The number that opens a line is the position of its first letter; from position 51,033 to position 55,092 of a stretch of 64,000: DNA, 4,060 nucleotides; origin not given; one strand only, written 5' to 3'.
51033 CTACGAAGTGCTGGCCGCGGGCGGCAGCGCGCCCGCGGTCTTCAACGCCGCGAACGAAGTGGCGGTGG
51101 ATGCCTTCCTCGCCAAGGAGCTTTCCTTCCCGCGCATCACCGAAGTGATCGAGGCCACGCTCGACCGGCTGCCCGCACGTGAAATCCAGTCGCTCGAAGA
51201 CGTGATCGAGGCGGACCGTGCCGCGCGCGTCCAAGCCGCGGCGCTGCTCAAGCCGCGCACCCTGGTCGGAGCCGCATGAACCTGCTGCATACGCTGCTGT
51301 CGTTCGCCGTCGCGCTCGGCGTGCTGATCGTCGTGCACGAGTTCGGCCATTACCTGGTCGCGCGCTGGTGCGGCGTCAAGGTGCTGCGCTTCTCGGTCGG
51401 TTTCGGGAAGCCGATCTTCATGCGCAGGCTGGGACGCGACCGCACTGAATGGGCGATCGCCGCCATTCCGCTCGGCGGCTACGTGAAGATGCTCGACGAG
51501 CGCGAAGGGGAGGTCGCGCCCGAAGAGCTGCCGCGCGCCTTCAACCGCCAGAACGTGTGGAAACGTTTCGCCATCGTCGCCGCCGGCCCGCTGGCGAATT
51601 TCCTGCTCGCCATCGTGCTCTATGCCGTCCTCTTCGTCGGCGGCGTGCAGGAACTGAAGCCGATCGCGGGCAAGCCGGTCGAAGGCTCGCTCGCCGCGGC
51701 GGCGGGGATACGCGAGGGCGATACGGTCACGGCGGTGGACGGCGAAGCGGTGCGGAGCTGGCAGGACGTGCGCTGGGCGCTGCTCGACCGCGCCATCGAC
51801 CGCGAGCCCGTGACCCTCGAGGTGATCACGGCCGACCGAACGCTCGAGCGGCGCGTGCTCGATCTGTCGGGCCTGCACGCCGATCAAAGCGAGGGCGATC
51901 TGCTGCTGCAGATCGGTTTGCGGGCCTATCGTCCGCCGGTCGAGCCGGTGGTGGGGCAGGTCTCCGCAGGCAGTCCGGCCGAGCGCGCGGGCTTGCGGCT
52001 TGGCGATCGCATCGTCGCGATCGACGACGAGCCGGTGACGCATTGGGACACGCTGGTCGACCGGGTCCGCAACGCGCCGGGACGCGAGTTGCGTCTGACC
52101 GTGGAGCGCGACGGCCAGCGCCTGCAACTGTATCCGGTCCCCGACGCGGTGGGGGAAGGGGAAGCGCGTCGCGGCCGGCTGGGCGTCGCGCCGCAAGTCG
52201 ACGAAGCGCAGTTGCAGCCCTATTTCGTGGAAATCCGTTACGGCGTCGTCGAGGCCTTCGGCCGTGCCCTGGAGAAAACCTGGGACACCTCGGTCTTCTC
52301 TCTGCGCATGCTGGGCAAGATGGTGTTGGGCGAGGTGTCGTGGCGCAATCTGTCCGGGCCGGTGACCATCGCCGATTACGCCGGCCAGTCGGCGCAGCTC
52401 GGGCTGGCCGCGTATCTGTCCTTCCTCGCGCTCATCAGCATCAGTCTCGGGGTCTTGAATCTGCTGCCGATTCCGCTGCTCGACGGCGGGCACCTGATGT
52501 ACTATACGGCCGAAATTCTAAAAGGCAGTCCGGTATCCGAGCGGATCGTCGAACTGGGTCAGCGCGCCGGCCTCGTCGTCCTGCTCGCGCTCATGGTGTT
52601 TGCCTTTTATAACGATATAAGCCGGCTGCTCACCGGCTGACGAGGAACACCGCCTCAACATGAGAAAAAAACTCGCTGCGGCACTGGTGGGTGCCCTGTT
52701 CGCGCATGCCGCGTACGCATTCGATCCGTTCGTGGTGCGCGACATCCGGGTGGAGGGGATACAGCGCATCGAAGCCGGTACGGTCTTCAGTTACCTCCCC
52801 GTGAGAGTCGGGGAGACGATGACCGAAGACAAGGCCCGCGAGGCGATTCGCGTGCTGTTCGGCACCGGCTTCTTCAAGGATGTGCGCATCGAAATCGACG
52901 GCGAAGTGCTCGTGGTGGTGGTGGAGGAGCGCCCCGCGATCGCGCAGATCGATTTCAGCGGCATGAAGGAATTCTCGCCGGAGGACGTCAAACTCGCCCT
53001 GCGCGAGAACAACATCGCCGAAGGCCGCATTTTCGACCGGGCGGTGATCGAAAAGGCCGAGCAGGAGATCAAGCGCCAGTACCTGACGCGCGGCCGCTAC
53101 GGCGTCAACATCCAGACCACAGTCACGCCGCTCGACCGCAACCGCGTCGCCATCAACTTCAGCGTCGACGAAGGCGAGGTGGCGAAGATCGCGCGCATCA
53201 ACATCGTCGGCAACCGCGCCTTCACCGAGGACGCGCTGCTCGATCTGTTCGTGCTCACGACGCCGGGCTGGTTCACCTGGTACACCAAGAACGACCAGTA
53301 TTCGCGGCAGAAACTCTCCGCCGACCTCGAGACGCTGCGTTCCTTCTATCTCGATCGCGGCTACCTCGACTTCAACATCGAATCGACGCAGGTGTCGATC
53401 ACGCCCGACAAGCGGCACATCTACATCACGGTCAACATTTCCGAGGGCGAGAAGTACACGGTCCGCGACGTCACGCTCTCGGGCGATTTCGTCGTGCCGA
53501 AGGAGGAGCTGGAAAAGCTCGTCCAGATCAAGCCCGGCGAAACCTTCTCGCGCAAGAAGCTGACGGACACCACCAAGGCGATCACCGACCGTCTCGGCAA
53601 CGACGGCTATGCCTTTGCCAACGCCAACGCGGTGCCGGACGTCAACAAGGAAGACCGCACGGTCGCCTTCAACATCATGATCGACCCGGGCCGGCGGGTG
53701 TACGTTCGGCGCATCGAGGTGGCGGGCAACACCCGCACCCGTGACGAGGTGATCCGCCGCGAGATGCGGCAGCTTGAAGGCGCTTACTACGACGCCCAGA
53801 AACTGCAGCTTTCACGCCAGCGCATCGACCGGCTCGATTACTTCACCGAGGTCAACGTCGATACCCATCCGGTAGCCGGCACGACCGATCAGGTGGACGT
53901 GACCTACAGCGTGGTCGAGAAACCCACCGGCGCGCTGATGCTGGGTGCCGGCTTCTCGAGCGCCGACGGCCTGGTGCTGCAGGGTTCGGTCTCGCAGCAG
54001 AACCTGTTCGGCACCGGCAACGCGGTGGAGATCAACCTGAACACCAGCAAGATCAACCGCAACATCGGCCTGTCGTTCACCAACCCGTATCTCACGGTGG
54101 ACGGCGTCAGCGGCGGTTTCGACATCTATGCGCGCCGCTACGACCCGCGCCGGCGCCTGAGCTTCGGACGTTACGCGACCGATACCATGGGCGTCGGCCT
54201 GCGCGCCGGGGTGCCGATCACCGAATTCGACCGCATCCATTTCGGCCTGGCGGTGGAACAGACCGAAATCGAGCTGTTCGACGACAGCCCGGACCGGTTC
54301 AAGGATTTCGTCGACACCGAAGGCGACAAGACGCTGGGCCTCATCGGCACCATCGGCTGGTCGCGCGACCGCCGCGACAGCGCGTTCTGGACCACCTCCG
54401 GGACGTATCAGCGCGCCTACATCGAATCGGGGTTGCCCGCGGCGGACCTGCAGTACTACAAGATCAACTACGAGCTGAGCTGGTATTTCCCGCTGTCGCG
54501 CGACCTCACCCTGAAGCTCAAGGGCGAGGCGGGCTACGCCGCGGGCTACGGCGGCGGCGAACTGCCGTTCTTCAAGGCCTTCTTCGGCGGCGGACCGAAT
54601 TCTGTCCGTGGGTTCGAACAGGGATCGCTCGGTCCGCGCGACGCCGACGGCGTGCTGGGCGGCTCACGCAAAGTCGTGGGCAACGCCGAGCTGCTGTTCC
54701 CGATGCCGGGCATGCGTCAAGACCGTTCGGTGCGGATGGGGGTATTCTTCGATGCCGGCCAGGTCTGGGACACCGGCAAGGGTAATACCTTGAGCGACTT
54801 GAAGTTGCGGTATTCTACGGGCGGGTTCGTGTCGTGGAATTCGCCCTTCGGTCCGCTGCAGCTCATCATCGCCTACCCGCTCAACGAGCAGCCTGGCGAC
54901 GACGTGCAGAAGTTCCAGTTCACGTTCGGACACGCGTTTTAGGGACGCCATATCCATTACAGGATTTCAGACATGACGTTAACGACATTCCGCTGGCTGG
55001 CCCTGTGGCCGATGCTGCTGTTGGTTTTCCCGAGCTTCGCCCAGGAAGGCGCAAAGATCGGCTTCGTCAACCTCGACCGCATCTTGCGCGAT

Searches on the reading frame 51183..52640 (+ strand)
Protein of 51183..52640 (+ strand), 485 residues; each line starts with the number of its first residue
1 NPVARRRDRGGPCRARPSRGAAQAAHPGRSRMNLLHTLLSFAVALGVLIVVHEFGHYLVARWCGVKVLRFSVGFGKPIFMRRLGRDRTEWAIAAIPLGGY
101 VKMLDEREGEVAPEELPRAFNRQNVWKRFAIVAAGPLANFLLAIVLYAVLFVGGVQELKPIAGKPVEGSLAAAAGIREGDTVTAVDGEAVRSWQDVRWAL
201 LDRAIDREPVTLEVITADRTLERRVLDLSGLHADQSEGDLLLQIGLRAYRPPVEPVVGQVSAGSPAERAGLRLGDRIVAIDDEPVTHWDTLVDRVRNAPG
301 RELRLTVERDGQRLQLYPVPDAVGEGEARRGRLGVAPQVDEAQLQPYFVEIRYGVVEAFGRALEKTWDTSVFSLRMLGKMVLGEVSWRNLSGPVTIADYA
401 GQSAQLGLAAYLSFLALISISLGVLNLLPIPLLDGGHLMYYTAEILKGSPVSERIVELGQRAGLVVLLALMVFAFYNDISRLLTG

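Call 65: search_protein_families(library=pfam, proteins=[window:51183-52640:+], max_evalue=0.00001)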
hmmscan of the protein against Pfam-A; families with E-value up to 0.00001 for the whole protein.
window:51183-52640:+ (485 aa): 6 families
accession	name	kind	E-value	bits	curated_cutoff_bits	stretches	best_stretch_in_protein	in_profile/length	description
PF02163.28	Peptidase_M50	-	7.9e-72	241.6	27.2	1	41-470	2-221/221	Peptidase family M50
PF17820.7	PDZ_6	-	6.3e-24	83.9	27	2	256-309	1-54/54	PDZ domain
PF13180.12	PDZ_2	-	3.6e-19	69.3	27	1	254-316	13-76/80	PDZ domain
PF00595.29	PDZ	-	3.4e-16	59.8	23.2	1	254-308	26-81/81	PDZ domain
PF14685.13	PDZ_Tricorn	-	2.2e-09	37.6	25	0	173-224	35-85/88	Tricorn protease PDZ domain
PF21558.3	Pept_S41_N_bact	-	1e-07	32.2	27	0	266-289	15-38/87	Bacteroidetes, Peptidase, S41 family, N-terminal domain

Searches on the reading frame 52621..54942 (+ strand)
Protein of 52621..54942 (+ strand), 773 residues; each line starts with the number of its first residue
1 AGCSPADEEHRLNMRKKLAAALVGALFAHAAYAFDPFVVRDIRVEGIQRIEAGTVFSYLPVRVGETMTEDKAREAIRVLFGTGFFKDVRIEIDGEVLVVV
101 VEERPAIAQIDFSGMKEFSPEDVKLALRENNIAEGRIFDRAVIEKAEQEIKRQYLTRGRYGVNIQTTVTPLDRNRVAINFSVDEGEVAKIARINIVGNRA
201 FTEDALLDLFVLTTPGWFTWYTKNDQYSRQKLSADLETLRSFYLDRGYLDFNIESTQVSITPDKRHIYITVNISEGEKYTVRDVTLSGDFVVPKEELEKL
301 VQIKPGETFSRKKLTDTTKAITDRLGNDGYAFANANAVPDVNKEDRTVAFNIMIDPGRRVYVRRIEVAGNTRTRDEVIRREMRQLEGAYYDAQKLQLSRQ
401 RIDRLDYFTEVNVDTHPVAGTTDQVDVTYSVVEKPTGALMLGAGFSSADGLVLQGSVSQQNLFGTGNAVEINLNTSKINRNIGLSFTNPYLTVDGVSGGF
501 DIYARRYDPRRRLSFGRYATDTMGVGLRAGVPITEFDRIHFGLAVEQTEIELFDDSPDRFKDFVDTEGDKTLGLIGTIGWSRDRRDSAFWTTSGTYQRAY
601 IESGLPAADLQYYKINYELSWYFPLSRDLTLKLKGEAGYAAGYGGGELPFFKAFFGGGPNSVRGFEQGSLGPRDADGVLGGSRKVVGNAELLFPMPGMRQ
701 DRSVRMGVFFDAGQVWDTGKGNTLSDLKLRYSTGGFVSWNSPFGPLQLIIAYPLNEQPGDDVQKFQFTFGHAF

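Call 65: search_protein_families(library=pfam, proteins=[window:52621-54942:+], max_evalue=0.00001)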
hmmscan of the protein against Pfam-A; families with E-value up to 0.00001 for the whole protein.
window:52621-54942:+ (773 aa): 4 families
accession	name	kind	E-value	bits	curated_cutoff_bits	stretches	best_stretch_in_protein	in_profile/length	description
PF01103.29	Omp85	-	3.1e-81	273.8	24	1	461-773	1-325/325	Omp85 superfamily domain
PF07244.20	POTRA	-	2.5e-74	246.4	21.3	4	189-276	2-79/79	Surface antigen variable number repeat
PF08479.16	POTRA_2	-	4.6e-12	46.1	24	1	280-349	2-70/76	POTRA domain, ShlB-type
PF08478.15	POTRA_1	-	7.2e-09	36.3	23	0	362-414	3-55/69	POTRA domain, FtsQ-type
